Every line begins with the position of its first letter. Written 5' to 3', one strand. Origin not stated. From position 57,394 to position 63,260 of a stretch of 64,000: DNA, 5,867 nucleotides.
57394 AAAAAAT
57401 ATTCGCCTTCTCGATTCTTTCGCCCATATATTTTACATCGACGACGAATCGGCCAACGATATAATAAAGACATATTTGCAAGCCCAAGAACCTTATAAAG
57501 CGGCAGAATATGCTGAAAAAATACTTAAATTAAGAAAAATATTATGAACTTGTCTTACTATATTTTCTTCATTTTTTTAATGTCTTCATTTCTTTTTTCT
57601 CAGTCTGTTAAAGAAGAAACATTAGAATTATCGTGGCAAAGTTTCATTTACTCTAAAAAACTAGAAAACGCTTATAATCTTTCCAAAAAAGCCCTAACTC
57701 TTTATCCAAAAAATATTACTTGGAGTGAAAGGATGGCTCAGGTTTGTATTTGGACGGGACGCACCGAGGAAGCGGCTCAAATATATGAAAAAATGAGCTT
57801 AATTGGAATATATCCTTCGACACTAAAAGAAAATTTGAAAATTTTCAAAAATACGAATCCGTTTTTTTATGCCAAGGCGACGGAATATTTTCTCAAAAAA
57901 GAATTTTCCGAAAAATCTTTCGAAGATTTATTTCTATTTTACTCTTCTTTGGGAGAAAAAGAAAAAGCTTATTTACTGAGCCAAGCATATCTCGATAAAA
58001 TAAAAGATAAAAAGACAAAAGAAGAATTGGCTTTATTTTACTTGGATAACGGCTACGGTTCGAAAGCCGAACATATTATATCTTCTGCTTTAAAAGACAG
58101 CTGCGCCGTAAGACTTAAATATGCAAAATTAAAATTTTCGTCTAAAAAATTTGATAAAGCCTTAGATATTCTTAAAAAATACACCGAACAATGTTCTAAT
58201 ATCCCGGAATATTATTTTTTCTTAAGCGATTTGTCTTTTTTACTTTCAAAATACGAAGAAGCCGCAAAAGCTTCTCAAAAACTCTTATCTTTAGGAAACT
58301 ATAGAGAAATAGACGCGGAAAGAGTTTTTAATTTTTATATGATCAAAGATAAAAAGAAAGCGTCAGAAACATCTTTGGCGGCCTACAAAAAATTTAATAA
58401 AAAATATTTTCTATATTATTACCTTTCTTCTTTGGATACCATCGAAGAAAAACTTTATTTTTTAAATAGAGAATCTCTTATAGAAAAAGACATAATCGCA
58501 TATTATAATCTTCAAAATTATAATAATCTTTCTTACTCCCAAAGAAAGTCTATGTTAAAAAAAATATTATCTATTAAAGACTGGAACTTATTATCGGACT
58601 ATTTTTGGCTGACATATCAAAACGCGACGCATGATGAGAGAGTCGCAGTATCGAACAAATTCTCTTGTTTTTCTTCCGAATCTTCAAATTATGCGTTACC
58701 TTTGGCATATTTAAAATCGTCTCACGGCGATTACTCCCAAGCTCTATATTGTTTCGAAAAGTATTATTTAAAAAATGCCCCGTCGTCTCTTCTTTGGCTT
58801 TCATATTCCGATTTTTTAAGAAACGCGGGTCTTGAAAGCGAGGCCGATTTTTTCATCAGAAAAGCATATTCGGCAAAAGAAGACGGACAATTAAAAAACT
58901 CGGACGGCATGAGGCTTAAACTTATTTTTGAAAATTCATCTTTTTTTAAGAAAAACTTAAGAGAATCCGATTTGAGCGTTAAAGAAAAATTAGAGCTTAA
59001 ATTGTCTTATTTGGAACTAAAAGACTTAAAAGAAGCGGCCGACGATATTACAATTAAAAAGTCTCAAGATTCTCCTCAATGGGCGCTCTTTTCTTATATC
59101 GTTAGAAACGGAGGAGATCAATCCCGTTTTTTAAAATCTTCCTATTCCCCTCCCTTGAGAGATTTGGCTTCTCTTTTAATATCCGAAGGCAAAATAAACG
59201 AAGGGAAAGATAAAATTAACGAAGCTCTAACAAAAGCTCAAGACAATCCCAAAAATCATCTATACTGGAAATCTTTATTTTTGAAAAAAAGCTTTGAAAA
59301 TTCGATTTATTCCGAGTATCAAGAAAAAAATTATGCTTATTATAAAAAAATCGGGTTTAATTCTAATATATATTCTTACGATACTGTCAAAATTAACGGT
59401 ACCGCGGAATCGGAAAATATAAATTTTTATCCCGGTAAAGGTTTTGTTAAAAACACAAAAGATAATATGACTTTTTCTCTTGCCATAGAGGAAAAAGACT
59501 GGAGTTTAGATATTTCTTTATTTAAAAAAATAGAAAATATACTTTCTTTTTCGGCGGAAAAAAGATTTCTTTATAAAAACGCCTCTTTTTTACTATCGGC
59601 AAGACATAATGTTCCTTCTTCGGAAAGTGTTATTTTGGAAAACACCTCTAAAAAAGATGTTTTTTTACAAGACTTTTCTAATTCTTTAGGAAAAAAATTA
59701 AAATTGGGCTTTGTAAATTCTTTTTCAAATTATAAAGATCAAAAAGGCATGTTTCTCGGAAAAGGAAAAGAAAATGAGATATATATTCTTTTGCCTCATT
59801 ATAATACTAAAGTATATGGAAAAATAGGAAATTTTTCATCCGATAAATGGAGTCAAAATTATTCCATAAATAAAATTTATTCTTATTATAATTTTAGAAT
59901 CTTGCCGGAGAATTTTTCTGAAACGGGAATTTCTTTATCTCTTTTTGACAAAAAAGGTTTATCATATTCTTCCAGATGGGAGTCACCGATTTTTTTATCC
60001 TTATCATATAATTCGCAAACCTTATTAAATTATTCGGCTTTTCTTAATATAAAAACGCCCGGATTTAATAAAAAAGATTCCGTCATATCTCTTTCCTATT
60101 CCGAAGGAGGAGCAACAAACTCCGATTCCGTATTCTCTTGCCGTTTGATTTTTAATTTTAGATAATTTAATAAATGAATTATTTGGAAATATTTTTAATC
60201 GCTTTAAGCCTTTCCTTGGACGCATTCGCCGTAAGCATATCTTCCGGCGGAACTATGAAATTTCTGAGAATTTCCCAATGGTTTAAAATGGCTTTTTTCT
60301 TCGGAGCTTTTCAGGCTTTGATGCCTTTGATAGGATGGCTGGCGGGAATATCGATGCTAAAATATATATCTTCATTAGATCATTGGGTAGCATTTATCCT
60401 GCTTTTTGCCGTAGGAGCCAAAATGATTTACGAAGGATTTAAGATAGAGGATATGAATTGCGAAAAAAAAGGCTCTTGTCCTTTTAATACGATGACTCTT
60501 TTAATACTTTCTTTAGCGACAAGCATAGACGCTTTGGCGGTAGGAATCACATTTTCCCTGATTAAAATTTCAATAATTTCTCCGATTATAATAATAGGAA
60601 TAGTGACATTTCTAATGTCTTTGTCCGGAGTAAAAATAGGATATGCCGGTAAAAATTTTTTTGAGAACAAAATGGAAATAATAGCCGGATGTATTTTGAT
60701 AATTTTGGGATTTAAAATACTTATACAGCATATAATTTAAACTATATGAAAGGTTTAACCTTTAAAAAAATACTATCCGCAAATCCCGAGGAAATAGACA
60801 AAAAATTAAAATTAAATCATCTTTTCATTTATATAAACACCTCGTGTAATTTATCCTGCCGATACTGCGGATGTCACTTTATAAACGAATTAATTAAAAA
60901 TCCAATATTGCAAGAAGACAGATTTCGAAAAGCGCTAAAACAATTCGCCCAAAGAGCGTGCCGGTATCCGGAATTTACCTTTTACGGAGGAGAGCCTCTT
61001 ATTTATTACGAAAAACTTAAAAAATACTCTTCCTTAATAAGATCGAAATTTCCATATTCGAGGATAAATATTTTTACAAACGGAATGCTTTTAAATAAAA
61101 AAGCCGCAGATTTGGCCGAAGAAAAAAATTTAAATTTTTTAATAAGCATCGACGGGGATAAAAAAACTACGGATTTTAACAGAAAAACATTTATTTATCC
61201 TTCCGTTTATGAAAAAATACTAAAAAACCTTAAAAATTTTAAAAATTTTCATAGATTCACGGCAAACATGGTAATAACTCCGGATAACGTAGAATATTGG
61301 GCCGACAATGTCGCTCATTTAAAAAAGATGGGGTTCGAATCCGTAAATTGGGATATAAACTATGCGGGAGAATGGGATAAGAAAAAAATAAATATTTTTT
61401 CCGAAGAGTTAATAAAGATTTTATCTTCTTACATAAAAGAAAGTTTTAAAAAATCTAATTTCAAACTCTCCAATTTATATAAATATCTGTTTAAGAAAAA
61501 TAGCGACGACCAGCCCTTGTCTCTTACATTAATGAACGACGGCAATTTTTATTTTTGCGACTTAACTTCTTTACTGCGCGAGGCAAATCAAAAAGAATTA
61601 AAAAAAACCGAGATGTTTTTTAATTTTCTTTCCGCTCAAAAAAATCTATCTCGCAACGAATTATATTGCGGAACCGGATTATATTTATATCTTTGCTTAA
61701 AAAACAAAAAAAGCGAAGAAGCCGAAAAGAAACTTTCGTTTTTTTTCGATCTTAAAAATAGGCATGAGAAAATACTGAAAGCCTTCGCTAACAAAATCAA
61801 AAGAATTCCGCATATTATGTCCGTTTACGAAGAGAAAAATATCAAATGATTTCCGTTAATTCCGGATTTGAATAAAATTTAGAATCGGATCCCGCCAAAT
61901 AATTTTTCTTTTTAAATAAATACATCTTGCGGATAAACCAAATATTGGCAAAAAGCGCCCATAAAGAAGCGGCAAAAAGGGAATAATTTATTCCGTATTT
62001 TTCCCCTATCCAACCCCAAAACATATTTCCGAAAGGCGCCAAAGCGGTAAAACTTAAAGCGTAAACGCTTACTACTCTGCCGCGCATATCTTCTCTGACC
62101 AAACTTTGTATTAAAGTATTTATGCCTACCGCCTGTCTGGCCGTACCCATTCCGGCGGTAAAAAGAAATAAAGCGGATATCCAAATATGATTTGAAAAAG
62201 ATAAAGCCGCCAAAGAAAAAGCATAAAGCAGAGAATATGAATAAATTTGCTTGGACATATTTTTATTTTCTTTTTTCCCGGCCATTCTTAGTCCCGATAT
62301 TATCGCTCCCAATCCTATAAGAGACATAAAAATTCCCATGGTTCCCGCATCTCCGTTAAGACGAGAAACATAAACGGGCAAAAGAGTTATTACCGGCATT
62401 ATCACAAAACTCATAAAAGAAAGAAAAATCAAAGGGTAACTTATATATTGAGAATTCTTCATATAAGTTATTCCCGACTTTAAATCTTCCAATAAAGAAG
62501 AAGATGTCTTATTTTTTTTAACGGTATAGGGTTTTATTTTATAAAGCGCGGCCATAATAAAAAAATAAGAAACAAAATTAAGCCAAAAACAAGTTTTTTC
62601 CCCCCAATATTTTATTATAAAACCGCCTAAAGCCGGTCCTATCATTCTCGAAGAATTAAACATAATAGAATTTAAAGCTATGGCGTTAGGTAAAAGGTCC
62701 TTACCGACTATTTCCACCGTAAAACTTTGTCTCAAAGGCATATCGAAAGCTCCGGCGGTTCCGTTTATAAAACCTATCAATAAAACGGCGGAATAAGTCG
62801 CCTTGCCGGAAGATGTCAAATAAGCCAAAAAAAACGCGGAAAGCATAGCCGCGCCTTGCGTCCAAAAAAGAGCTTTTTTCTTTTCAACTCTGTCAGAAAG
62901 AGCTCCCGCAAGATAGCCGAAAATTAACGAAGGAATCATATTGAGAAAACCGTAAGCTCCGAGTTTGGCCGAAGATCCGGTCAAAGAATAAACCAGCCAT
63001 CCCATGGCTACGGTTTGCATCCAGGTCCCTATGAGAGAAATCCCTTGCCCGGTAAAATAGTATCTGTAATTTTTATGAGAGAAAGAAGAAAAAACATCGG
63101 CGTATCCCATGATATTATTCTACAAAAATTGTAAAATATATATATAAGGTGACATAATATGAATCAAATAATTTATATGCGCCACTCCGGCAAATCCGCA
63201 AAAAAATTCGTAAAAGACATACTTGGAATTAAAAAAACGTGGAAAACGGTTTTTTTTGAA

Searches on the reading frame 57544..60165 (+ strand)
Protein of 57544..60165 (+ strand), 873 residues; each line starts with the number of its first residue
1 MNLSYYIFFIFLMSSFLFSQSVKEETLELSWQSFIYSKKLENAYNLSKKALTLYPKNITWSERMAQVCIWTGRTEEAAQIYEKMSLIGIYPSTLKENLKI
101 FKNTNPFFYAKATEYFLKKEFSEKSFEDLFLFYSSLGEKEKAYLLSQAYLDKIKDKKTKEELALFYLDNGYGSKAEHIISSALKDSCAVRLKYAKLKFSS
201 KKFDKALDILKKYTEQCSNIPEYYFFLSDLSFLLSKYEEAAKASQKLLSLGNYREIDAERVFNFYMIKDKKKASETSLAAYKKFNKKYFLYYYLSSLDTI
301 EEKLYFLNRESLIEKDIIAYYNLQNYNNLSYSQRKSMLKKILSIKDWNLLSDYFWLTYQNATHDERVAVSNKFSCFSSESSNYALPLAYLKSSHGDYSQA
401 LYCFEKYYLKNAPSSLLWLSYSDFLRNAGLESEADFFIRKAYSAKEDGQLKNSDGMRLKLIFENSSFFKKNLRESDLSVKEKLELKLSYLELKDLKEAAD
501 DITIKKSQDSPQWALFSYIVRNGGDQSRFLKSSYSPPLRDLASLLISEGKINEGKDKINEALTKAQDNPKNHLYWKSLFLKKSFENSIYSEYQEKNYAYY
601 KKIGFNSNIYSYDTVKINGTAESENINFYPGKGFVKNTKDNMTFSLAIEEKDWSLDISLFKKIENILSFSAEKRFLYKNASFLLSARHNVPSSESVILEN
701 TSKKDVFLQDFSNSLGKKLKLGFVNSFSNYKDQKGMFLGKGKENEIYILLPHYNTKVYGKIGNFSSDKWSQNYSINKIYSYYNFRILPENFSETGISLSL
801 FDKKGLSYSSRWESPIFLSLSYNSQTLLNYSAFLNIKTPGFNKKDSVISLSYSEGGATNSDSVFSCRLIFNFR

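Call 60: search_protein_families(library=pfam, max_evalue=0.0001, proteins=[window:57544-60165:+])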
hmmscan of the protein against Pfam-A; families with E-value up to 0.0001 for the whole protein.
window:57544-60165:+ (873 aa): 5 families
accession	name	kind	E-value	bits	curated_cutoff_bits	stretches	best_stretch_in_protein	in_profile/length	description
PF13429.12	TPR_15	-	2.4e-18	67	26.2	1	189-443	10-276/280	Tetratricopeptide repeat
PF14559.12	TPR_19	-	1.1e-10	42.2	25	1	37-85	4-52/68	Tetratricopeptide repeat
PF13428.12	TPR_14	-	2.1e-09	37.6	23.5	0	189-229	3-43/44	Tetratricopeptide repeat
PF12895.13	ANAPC3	-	4.3e-06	27.4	27.2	0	181-243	17-78/82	Anaphase-promoting complex, cyclosome, subunit 3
PF23241.1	HAT_PRP39_C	-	5.3e-05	23.7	33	0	182-224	88-130/139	PRP39 C-terminal HAT repeat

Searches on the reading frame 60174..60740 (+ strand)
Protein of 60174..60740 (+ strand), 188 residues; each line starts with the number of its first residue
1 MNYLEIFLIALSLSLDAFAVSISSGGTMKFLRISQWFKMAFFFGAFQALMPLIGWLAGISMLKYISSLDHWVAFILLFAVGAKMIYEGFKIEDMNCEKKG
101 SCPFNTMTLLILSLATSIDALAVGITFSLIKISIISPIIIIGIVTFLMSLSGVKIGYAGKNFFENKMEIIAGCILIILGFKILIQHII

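Call 58: search_protein_families(library=pfam, max_evalue=0.0001, proteins=[window:60174-60740:+])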
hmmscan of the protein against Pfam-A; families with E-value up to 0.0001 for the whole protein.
window:60174-60740:+ (188 aa): 1 family
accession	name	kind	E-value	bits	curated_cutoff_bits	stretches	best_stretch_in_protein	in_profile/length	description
PF02659.21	Mntp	-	6.5e-50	169.3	24.4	1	32-183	3-152/152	Putative manganese efflux pump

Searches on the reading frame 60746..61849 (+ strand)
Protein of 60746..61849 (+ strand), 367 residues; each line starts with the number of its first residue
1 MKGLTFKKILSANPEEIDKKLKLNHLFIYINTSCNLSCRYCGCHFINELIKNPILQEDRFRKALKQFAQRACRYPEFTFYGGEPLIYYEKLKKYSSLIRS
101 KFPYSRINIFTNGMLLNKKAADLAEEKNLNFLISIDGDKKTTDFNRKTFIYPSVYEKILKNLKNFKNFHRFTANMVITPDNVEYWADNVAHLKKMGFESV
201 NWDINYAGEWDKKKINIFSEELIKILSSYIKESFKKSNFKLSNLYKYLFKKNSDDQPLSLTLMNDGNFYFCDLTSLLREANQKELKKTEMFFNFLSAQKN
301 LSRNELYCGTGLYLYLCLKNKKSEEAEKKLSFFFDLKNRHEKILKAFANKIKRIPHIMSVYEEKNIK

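Call 58: search_protein_families(library=pfam, max_evalue=0.0001, proteins=[window:60746-61849:+])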
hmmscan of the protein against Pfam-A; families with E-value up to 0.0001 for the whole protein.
window:60746-61849:+ (367 aa): 2 families
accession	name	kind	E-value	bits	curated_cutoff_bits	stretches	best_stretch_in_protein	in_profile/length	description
PF04055.27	Radical_SAM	-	6.1e-17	62.7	29.5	1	30-185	3-159/166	Radical SAM superfamily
PF13353.11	Fer4_12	-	1.4e-06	29.1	22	1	32-138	13-116/137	4Fe-4S single cluster domain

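Call 75: search_protein_families(library=ncbifam, max_evalue=0.00001, proteins=[window:60746-61849:+])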
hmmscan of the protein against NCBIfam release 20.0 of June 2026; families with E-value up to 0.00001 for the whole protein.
window:60746-61849:+ (367 aa): 42 families (the best 25 are shown)
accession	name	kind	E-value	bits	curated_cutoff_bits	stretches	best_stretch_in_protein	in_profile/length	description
NF047865.1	rSAM_PapB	equivalog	1.3e-30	106.8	340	1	24-247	3-230/330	PapB family radical SAM/SPASM ranthipeptide maturase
TIGR04084.1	rSAM_AF0577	subfamily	9.9e-23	80.6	225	1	30-235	3-197/347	TIGR04084 family radical SAM/SPASM domain-containing protein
TIGR04068.1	rSAM_ocin_clost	equivalog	1.5e-19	70.2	500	1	22-181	82-253/462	Cys-rich peptide radical SAM maturase CcpM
TIGR03978.1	rSAM_paired_1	equivalog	4.5e-19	68.6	370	1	17-200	75-265/466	His-Xaa-Ser system radical SAM maturase HxsB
TIGR03974.1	rSAM_six_Cys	equivalog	2.1e-18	66.5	425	1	20-230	93-309/451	thioether cross-link-forming SCIFF peptide maturase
NF041707.1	rSAM_YhhB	equivalog_domain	2.5e-17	62.9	445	1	25-170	3-159/369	cyclophane-forming radical SAM/SPASM peptide maturase YhhB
NF041298.1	rSAM_mat_DynA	equivalog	1.1e-16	60.8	450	1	33-193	10-175/356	dynobactin maturation radical SAM/SPASM protein DynA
NF033640.1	N_Twi_rSAM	subfamily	2.1e-16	60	170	1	11-251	98-340/398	twitch domain-containing radical SAM protein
NF038170.1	lachnocin_rSAM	equivalog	4.2e-15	55.5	550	1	21-169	73-227/440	lachnocin radical SAM maturase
TIGR04163.1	rSAM_cobopep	equivalog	8.8e-15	54.4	375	1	20-193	58-236/428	peptide-modifying radical SAM enzyme CbpB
TIGR04115.1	rSAM_Cxxx_rpt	equivalog_domain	1.2e-14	54.5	350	1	30-255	8-245/359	radical SAM peptide maturase, CXXX-repeat target family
TIGR03942.1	sulfatase_rSAM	equivalog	1.9e-14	53.5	349.45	1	31-200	8-184/363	anaerobic sulfatase maturase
TIGR04064.1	rSAM_nif11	equivalog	2.3e-14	53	518.7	1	14-201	68-259/459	nif11-like peptide radical SAM maturase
TIGR03906.1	quino_hemo_SAM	equivalog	5.5e-13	48.4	453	1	19-228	89-305/467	quinohemoprotein amine dehydrogenase maturation protein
TIGR03470.1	HpnH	equivalog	5.8e-13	48.5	225.05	1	33-246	37-243/318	adenosyl-hopene transferase HpnH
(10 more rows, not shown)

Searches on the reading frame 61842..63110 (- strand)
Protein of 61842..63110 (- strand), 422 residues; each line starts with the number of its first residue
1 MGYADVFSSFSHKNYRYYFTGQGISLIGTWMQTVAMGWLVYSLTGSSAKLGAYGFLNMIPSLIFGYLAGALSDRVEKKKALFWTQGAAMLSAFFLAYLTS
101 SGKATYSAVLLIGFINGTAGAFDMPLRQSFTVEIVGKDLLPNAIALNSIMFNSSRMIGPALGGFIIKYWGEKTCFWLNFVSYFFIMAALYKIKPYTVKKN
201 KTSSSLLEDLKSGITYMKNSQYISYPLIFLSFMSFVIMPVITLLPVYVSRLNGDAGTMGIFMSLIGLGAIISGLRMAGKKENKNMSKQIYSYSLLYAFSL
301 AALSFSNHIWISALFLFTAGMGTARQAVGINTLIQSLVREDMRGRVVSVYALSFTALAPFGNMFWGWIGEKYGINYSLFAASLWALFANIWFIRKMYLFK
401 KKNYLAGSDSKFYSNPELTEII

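Call 60: search_protein_families(library=pfam, max_evalue=0.0001, proteins=[window:61842-63110:-])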
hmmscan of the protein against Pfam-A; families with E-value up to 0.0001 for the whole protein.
window:61842-63110:- (422 aa): 2 families
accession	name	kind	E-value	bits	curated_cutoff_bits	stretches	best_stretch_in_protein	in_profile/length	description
PF05977.19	MFS_3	-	7.5e-62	209.9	27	1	7-394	4-392/524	Transmembrane secretion effector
PF07690.21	MFS_1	-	2.3e-37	129.2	33.4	1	19-356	2-341/347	Major Facilitator Superfamily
